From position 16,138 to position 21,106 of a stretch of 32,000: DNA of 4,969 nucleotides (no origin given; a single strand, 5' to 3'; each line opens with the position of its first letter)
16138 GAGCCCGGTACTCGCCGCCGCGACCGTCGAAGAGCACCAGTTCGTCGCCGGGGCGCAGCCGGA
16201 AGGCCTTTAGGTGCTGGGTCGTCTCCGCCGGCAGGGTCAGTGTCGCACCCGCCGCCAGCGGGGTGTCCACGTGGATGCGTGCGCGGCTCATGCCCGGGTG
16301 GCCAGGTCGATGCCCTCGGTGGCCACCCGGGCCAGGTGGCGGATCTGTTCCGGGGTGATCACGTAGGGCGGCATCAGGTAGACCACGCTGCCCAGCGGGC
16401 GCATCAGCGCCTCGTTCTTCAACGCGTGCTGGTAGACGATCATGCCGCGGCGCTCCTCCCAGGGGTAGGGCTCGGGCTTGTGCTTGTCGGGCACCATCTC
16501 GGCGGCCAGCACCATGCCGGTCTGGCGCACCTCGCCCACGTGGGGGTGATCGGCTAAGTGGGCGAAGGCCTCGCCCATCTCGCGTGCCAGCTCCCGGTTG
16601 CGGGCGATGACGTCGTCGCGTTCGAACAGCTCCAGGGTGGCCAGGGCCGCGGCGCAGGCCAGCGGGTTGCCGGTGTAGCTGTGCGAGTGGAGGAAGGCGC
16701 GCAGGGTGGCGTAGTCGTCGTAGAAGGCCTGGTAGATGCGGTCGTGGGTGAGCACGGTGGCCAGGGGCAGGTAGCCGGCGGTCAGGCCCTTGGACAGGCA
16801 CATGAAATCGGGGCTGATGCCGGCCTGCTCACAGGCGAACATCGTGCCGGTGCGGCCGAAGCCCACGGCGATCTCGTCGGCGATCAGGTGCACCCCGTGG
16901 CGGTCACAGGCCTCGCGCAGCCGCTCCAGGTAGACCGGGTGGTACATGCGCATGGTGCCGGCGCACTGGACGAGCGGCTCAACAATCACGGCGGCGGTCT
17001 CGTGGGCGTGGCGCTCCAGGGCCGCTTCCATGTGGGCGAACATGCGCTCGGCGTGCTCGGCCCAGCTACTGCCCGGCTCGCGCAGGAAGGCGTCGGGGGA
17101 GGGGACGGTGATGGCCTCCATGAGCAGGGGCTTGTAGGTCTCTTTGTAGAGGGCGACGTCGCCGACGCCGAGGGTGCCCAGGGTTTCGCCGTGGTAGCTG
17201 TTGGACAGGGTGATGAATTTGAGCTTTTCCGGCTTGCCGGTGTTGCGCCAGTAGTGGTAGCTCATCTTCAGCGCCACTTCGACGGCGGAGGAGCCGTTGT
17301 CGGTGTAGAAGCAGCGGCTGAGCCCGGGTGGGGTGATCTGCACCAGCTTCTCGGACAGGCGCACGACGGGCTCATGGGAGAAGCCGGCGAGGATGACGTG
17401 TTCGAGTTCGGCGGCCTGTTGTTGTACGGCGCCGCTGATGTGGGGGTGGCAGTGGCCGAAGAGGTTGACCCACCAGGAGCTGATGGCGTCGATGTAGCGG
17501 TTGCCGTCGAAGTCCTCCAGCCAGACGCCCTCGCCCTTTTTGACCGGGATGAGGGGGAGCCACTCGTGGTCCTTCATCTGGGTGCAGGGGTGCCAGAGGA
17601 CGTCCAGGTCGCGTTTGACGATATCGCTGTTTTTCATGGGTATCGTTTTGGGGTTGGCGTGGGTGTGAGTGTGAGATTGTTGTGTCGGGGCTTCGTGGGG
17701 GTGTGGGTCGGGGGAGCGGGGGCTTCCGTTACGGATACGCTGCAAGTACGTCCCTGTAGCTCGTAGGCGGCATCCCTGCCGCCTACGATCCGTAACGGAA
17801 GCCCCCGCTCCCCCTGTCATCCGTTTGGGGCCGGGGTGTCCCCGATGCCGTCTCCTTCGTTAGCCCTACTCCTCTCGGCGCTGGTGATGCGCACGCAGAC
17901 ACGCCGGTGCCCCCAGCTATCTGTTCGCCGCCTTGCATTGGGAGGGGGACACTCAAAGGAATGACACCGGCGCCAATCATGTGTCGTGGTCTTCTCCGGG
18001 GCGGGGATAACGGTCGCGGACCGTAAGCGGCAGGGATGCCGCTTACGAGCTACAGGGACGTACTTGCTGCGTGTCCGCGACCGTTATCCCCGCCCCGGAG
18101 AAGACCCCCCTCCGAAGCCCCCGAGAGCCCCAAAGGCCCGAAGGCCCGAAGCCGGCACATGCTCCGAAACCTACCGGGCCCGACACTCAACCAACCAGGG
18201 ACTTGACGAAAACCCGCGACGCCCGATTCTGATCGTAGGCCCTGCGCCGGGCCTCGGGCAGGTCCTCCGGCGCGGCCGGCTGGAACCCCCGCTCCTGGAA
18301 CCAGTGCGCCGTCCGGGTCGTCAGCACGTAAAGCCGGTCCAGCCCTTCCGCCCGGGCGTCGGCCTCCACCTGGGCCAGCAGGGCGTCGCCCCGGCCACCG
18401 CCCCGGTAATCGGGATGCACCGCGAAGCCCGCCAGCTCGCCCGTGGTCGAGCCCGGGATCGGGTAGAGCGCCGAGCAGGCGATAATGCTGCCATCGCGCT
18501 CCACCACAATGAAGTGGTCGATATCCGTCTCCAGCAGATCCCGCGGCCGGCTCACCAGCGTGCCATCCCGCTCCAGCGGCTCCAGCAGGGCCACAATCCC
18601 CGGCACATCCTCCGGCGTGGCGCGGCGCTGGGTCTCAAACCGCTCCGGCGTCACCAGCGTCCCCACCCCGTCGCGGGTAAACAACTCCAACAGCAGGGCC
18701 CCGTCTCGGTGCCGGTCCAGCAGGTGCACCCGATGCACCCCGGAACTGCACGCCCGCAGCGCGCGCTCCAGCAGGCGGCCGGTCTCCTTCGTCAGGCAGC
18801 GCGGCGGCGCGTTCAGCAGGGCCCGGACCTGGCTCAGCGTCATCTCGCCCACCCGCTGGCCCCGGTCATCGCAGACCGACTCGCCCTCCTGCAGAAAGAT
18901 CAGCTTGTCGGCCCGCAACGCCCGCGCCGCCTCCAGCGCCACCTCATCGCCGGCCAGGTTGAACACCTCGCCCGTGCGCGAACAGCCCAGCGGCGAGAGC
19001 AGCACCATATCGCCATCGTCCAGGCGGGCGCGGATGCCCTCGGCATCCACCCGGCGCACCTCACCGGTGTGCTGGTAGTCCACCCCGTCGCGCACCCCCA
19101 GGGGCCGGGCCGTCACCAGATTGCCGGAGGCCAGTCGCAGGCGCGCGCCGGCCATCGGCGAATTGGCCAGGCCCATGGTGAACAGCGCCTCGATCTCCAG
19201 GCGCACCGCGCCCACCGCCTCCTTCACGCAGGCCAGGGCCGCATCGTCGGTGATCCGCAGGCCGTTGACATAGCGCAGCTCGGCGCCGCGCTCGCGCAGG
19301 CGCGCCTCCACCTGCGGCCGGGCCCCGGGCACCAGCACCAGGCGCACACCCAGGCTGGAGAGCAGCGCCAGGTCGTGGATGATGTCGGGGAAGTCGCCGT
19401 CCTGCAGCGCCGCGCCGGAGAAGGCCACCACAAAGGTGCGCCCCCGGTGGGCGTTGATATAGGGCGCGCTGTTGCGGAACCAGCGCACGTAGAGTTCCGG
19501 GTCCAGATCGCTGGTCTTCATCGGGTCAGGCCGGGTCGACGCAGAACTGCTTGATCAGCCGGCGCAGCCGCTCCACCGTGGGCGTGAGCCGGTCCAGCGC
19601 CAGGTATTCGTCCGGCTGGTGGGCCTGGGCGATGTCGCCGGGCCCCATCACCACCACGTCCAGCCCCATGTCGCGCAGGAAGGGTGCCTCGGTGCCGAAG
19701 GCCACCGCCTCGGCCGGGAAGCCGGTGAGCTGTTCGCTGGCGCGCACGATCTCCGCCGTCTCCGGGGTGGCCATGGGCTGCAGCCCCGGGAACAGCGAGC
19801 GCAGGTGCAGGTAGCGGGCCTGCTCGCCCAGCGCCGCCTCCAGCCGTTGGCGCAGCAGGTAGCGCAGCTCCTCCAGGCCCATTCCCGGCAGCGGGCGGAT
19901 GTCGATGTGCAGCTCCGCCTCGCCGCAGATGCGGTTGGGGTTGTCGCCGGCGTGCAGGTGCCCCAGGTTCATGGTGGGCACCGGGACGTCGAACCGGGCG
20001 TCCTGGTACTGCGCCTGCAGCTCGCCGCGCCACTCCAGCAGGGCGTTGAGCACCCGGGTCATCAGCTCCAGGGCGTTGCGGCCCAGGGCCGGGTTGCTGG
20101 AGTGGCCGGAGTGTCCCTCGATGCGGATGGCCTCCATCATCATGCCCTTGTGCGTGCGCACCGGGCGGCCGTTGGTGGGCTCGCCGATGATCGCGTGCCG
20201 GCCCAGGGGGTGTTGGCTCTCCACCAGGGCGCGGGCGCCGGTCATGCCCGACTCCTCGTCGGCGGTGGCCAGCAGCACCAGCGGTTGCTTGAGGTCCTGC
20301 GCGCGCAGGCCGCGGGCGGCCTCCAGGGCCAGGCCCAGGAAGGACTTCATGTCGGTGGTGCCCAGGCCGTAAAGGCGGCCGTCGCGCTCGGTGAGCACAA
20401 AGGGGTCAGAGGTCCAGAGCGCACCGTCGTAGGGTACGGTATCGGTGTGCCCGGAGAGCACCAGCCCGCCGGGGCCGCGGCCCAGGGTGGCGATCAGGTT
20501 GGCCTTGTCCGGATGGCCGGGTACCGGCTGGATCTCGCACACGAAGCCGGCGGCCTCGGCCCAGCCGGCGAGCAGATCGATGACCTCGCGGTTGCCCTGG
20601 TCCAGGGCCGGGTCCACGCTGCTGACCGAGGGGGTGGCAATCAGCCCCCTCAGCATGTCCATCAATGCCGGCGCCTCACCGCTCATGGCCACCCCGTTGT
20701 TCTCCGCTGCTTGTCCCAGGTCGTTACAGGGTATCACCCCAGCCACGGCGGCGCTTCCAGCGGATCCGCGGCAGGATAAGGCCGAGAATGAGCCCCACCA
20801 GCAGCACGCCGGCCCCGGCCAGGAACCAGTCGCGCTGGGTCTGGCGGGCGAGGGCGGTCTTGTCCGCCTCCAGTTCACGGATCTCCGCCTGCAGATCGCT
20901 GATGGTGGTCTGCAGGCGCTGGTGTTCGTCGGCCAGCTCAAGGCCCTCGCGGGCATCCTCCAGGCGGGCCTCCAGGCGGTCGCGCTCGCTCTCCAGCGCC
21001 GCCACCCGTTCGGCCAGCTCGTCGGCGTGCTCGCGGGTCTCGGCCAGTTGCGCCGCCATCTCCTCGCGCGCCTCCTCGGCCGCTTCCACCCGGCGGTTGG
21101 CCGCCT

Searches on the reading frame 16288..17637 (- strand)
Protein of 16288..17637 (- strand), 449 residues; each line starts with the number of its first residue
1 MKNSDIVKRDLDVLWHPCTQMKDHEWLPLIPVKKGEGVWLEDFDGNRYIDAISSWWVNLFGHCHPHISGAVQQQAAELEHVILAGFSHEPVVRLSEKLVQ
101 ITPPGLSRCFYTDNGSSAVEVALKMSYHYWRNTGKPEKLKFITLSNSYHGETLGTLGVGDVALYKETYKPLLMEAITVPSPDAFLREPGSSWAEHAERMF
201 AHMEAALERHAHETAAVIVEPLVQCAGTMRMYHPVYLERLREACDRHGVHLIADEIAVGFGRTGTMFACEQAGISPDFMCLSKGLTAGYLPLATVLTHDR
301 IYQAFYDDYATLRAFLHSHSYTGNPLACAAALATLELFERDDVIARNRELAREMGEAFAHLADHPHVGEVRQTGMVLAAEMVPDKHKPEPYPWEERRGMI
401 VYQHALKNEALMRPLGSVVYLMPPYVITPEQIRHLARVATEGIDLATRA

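Call 13: search_protein_families(library=ncbifam, proteins=[window:16288-17637:-])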
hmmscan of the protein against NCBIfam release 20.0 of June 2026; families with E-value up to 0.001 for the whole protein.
window:16288-17637:- (449 aa): 69 families (the best 25 are shown)
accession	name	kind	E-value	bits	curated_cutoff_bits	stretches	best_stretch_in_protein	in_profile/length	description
NF005443.0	PRK07030.1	equivalog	7e-269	891.8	729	1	1-448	2-449/451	adenosylmethionine--8-amino-7-oxononanoate transaminase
NF004624.0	PRK05964.1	equivalog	1.7e-175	583.6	494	1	2-444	2-423/427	adenosylmethionine--8-amino-7-oxononanoate transaminase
TIGR00508.1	bioA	equivalog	4.2e-171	569.1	405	1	14-441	1-416/419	adenosylmethionine--8-amino-7-oxononanoate transaminase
NF005940.0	PRK07986.1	equivalog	5.8e-110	367.7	625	1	7-443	6-421/429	adenosylmethionine--8-amino-7-oxononanoate transaminase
NF005683.0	PRK07481.1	subfamily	2.4e-98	330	575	1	9-444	9-448/453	hypothetical protein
NF005102.0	PRK06541.1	equivalog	4.8e-95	318.8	574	1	7-438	13-448/460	aspartate aminotransferase family protein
NF004767.0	PRK06105.1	subfamily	1.3e-90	304.2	517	1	3-442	5-446/460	aminotransferase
NF005685.0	PRK07483.1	equivalog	1.8e-90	303.9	485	1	32-447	16-439/444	aspartate aminotransferase family protein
NF005682.0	PRK07480.1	subfamily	2.6e-90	303.3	510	1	8-447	15-453/459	aminotransferase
NF005447.0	PRK07036.1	equivalog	6.9e-88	295.4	618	1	4-444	11-453/468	aminotransferase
NF052567.1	OmAmTferAptACaul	equivalog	7.6e-88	295.1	500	1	11-439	2-424/431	omega-aminotransferase AptA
NF005812.0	PRK07678.1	subfamily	3.6e-87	292.9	488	1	3-442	7-446/451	aminotransferase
NF004625.0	PRK05965.1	subfamily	2.2e-80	270.6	729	1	1-436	1-438/460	hypothetical protein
NF004426.0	PRK05769.1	equivalog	3.2e-76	256.9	552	1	4-442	18-436/441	acetyl ornithine aminotransferase family protein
NF041821.1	daptide_amino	equivalog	7.6e-75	252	450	1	32-443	17-404/405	daptide-type RiPP biosynthesis aminotransferase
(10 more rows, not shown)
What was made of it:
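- Checked: Gene context. rlmI-like 21564-22823 (+), rho 23143-24441 (-), bioA 16288-17637 (-), argA 18187-19521 (-) (call 13).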

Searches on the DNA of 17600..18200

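Call 11: search_rna_families(source=window, start=17600, end=18200, threshold=evalue, max_evalue=10)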
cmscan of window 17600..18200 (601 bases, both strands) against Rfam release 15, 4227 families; matches with E-value up to 10: 21.
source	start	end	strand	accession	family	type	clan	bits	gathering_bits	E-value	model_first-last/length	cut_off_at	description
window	17988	18106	+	RF04119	MIR1858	Gene; miRNA;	-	43.1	137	4.8e-06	33-171/197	no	MIR1858 microRNA precursor family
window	17709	17815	+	RF03558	mir-629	Gene; miRNA;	-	40.8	72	3.1e-05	1-83/83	no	mir-629 microRNA precursor family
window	17709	17815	+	RF03349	mir-3151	Gene; miRNA;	-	36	83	0.0002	1-85/85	no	mir-3151 microRNA precursor family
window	17713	17811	+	RF04214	MIR7526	Gene; miRNA;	-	35.7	110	1.1e-05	1-113/113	no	MIR7526 microRNA precursor family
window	17709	17815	-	RF03964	mir-H1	Gene; miRNA;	-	35.2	97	0.00047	1-85/85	no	mir-H1 microRNA precursor family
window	17709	17815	+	RF03964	mir-H1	Gene; miRNA;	-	34.9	97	0.00055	1-85/85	no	mir-H1 microRNA precursor family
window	17706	17819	+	RF03201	mir-617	Gene; miRNA;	-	34.2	80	2.9e-05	1-82/82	no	mir-617 microRNA precursor family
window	17710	17814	-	RF04119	MIR1858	Gene; miRNA;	-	32.8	137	0.001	45-159/197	no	MIR1858 microRNA precursor family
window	17711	17813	-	RF01023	mir-940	Gene; miRNA;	-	28.8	106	0.025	1-94/94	no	mir-940 microRNA precursor family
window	17697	17824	+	RF03744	MIR3704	Gene; miRNA;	-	26.2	60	0.012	1-108/108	no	MIR3704 microRNA precursor family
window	17691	17829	+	RF04119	MIR1858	Gene; miRNA;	-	26.2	137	0.033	1-197/197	no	MIR1858 microRNA precursor family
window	18024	18107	-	RF02770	Ysr224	Gene; sRNA;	-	22.9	70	0.0083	1-107/107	no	Yersinia sRNA 224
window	17712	17846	-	RF01390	isrG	Gene; sRNA;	-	22.2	100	0.00064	60-218/279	no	isrG Hfq binding RNA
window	17757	17815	-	RF02809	RsmW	Gene; sRNA;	CL00106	21.3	52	0.22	59-119/124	no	RsmW RNA family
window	17692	17829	+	RF03458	mir-766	Gene; miRNA;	-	20.3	110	0.07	1-108/108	no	mir-766 microRNA precursor family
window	17701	17791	+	RF02770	Ysr224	Gene; sRNA;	-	17.5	70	0.3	1-107/107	no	Yersinia sRNA 224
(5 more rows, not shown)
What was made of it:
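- On Rfam RF02770 Ysr224: A and B score 17-23 bits (call 11).
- Closest known: CsrB/CsrC and RsmX/Y/Z/W sponge RNAs, and CsrA-bound mRNA leaders. Same: There is a weak Rfam RsmW hit of 21 bits (call 11).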

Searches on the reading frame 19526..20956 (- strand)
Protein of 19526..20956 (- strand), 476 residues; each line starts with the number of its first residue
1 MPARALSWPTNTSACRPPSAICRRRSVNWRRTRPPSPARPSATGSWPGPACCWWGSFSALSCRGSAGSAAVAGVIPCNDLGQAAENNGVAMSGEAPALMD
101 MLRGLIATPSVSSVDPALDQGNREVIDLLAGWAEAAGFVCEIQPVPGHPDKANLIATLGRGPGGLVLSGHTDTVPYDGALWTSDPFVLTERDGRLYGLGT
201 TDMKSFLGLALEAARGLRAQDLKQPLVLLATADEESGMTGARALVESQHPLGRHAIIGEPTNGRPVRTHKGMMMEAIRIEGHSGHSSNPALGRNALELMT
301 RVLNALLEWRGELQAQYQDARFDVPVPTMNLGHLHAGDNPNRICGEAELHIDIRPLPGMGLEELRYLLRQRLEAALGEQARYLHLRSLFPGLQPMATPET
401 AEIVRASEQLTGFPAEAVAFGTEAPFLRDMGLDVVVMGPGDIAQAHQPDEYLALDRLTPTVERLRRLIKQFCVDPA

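Call 13: search_protein_families(library=ncbifam, proteins=[window:19526-20956:-])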
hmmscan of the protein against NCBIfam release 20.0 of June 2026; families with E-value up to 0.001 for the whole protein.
window:19526-20956:- (476 aa): 46 families (the best 25 are shown)
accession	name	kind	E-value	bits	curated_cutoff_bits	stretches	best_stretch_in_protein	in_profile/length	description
NF003474.0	PRK05111.1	equivalog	1.9e-166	553.7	460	1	93-473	3-382/383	acetylornithine deacetylase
TIGR01892.1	AcOrn-deacetyl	equivalog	1.6e-116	389.4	297.7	1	100-468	1-365/365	acetylornithine deacetylase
NF005710.0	PRK07522.1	subfamily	2.5e-83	280.4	412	1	96-472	8-389/391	acetylornithine deacetylase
TIGR01910.1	DapE-ArgE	subfamily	1.4e-49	169.3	217.6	1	100-458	2-368/373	ArgE/DapE family deacylase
NF006365.0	PRK08588.1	subfamily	1e-45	156.7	289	1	147-471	49-380/383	succinyl-diaminopimelate desuccinylase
NF006439.0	PRK08737.1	equivalog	2.5e-40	138.7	345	1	160-469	61-362/364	acetylornithine deacetylase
NF006399.0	PRK08651.1-2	equivalog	1.6e-36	126.2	381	1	101-469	6-402/405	succinyl-diaminopimelate desuccinylase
NF006400.0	PRK08651.1-3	equivalog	2.9e-35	121.8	374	1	153-472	74-407/410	succinyl-diaminopimelate desuccinylase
NF009557.0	PRK13009.1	equivalog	9.2e-32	110.6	284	1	99-471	6-374/377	succinyl-diaminopimelate desuccinylase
TIGR01900.1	dapE-gram_pos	equivalog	2.1e-28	99.3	304.2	1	155-466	49-348/351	succinyl-diaminopimelate desuccinylase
NF010589.0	PRK13983.1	equivalog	2.9e-28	99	333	1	101-459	19-397/409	M20 family metallo-hydrolase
TIGR01246.1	dapE_proteo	equivalog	5.8e-28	97.9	361.8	1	101-468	4-367/370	succinyl-diaminopimelate desuccinylase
NF005373.0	PRK06915.1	equivalog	1.9e-27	96.3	428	2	151-353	80-288/422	peptidase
NF009555.0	PRK13004.1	equivalog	2.7e-26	92.4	321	1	98-312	17-223/399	YgeY family selenium metabolism-linked hydrolase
NF009558.0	PRK13013.1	equivalog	1.8e-25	89.5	428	1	120-458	36-410/429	acetylornithine deacetylase/succinyl-diaminopimelate desuccinylase family protein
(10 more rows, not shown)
